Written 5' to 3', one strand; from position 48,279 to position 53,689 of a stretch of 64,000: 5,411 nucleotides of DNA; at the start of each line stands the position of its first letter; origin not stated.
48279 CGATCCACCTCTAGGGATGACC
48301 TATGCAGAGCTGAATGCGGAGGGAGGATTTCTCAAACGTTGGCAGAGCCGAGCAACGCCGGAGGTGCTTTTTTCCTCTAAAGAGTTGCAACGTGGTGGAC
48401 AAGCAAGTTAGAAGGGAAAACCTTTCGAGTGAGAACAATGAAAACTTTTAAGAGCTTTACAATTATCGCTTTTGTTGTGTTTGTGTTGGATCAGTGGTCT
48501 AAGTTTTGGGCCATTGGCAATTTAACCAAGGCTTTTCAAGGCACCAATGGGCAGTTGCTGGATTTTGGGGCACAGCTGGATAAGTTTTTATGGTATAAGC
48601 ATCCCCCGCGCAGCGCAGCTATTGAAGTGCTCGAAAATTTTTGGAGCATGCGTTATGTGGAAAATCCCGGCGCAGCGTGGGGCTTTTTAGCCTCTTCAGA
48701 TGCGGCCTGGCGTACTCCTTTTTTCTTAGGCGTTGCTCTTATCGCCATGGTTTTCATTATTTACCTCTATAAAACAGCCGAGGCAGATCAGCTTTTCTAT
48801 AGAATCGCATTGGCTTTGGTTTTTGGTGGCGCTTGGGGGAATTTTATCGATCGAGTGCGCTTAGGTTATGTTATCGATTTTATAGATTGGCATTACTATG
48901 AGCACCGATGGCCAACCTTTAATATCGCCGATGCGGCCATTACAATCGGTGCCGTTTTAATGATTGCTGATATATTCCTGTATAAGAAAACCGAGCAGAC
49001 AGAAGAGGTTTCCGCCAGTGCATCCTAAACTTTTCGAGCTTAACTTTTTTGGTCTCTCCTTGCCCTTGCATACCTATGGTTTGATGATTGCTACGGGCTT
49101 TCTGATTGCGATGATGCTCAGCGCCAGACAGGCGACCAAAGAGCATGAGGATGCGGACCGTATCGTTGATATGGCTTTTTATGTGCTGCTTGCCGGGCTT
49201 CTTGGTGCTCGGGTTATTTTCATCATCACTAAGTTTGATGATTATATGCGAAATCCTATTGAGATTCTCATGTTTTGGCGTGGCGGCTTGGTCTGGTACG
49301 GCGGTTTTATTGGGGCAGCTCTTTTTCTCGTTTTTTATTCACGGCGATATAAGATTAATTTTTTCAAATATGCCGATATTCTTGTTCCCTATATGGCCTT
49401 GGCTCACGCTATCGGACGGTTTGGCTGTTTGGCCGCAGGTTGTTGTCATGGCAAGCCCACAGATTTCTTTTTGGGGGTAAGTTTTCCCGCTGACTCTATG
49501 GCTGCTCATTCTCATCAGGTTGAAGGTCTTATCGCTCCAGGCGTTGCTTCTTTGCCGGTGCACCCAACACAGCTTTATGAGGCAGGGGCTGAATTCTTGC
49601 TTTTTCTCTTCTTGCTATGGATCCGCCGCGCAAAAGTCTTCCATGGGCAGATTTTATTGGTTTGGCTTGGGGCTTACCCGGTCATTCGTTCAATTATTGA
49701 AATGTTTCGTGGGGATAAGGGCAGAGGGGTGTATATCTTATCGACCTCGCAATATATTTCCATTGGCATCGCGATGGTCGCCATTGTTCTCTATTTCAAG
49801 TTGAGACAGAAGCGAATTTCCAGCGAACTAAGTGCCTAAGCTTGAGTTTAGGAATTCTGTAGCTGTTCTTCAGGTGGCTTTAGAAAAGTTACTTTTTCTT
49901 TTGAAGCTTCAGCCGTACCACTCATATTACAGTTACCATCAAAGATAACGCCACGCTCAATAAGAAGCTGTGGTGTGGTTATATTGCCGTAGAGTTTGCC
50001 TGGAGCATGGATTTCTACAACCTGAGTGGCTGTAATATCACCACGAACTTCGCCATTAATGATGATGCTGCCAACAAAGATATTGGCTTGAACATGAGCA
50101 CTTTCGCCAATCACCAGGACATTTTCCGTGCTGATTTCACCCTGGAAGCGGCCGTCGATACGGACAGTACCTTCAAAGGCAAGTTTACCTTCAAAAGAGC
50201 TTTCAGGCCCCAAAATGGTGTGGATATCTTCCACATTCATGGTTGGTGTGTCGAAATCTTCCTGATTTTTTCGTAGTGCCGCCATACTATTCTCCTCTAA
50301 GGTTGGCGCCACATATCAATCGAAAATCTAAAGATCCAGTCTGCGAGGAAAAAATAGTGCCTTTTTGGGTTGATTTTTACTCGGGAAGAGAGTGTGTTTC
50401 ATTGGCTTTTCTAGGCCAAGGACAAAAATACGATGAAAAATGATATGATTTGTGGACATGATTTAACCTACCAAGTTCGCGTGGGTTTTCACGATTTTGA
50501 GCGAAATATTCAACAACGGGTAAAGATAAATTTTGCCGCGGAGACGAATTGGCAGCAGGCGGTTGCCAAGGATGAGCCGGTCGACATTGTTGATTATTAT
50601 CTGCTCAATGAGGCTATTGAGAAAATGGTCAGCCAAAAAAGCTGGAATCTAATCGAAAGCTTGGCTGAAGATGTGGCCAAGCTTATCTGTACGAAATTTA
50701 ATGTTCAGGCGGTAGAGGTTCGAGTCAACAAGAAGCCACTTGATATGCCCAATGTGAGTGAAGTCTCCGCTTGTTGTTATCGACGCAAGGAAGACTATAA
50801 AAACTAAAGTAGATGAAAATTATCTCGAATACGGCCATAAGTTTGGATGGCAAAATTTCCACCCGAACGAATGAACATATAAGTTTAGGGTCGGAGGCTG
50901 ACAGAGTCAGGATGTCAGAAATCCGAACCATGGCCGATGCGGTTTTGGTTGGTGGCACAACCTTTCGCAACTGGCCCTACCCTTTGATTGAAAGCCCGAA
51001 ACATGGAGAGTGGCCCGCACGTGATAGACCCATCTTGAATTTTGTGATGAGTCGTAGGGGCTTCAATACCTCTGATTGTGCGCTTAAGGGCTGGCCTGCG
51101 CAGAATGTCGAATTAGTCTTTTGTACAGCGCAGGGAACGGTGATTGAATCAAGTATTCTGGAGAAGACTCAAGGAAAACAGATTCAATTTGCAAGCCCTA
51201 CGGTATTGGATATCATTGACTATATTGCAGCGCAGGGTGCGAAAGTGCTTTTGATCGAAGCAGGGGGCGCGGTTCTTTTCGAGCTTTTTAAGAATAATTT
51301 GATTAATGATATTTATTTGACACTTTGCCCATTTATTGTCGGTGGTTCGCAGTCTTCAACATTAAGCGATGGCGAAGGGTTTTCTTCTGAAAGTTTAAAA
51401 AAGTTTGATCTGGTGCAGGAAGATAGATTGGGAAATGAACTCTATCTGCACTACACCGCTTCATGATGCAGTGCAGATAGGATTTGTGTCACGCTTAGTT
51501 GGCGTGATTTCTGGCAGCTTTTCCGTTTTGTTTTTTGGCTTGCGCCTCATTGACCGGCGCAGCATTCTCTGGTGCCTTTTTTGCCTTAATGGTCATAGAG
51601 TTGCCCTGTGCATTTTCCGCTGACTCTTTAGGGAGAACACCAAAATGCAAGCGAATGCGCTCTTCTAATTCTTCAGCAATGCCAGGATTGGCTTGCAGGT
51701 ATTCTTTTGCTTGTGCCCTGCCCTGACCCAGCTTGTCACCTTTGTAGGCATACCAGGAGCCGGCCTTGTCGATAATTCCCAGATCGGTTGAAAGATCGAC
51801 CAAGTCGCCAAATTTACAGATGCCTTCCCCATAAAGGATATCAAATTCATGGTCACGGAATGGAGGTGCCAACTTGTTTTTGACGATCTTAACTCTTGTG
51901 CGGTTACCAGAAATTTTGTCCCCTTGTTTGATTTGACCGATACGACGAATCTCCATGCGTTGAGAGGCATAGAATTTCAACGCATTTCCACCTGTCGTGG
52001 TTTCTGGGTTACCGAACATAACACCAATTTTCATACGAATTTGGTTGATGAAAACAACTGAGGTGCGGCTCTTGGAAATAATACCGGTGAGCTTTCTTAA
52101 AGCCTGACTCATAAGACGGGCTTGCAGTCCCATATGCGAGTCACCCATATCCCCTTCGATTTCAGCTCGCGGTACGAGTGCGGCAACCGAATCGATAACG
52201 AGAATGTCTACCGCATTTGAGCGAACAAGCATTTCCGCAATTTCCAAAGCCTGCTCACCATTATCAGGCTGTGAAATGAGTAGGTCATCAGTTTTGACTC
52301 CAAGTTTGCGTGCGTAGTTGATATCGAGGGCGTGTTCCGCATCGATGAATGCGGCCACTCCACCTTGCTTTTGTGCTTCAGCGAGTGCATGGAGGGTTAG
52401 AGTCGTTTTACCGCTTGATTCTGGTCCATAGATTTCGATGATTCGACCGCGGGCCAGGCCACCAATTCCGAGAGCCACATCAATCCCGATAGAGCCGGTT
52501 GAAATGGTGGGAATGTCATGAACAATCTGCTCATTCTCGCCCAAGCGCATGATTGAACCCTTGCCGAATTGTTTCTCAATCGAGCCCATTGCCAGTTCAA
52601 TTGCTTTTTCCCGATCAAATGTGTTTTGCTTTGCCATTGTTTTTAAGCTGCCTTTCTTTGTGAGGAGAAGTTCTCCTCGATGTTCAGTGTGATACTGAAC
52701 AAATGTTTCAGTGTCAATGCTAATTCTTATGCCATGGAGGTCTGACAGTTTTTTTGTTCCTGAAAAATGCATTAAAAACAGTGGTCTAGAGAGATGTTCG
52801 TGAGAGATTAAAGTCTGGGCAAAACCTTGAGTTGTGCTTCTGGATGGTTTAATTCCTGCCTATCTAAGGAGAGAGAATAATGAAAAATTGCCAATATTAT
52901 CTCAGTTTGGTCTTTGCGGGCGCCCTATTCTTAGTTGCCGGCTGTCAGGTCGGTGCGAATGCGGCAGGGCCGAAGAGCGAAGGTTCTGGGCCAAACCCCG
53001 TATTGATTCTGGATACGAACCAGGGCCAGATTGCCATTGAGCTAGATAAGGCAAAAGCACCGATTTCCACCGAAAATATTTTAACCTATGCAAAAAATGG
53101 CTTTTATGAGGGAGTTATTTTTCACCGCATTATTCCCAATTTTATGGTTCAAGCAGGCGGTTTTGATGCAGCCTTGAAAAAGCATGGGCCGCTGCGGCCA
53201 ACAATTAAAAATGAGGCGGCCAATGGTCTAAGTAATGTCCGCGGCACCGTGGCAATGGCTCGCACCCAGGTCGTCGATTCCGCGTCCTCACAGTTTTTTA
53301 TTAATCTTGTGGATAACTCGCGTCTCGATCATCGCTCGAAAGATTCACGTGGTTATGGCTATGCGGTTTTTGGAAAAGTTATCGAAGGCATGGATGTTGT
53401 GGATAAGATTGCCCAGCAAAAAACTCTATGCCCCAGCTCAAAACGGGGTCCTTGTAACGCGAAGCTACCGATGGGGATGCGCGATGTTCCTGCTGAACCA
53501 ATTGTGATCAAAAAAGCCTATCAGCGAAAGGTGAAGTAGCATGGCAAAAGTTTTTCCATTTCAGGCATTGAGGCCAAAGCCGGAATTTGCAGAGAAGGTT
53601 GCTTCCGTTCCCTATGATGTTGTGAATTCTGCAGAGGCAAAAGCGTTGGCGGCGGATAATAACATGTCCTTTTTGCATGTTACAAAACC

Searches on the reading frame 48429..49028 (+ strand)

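Call 33: search_protein_families(library=pfam, proteins=[window:48429-49028:+])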
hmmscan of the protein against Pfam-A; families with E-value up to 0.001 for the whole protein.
window:48429-49028:+ (199 aa): 1 family
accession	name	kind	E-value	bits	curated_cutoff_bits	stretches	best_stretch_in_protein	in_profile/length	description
PF01252.23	Peptidase_A8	-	4.7e-42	144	25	1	13-183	1-141/142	Signal peptidase (SPase) II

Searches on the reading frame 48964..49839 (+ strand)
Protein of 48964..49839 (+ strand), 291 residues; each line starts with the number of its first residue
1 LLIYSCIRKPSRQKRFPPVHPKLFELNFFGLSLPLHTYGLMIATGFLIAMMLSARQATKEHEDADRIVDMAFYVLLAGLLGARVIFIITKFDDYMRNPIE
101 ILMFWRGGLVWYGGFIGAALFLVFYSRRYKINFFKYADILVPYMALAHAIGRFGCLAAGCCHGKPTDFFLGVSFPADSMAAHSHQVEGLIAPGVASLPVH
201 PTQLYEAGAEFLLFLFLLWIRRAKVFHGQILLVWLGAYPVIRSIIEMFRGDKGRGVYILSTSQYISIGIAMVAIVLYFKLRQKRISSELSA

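Call 33: search_protein_families(library=pfam, proteins=[window:48964-49839:+])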
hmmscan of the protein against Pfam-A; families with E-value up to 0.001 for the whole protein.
window:48964-49839:+ (291 aa): 1 family
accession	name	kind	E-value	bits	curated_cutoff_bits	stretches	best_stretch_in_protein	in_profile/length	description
PF01790.23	LGT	-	2.2e-61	207.7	24.9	1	31-278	6-239/240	Prolipoprotein diacylglyceryl transferase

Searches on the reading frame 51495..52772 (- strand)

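Call 33: search_protein_families(library=pfam, proteins=[window:51495-52772:-])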
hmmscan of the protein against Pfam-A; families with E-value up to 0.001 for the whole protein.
window:51495-52772:- (425 aa): 6 families
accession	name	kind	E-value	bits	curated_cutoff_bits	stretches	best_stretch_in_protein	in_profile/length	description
PF00154.27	RecA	-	9.7e-139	461.6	27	1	56-318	1-261/262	recA bacterial DNA recombination protein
PF21096.2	RecA_C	-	1.7e-22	79.8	27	1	322-377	1-56/57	RecA C-terminal domain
PF08423.17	Rad51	-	1.1e-08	35.1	22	1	88-277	6-211/244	Rad51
PF01637.24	ATPase_2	-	9.2e-05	22.8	33.2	1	110-197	21-79/225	ATPase domain predominantly from Archaea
PF06745.19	ATPase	-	0.00013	21.9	26.6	0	91-164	2-77/231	KaiC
PF13191.12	AAA_16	-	0.00094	20.1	32.6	0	108-241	23-137/167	AAA ATPase domain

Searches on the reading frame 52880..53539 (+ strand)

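Call 33: search_protein_families(library=pfam, proteins=[window:52880-53539:+])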
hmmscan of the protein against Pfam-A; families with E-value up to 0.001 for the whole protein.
window:52880-53539:+ (219 aa): 1 family
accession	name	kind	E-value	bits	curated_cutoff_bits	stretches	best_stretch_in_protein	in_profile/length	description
PF00160.26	Pro_isomerase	-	3.1e-41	141.7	21.7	1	43-182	3-142/159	Cyclophilin type peptidyl-prolyl cis-trans isomerase/CLD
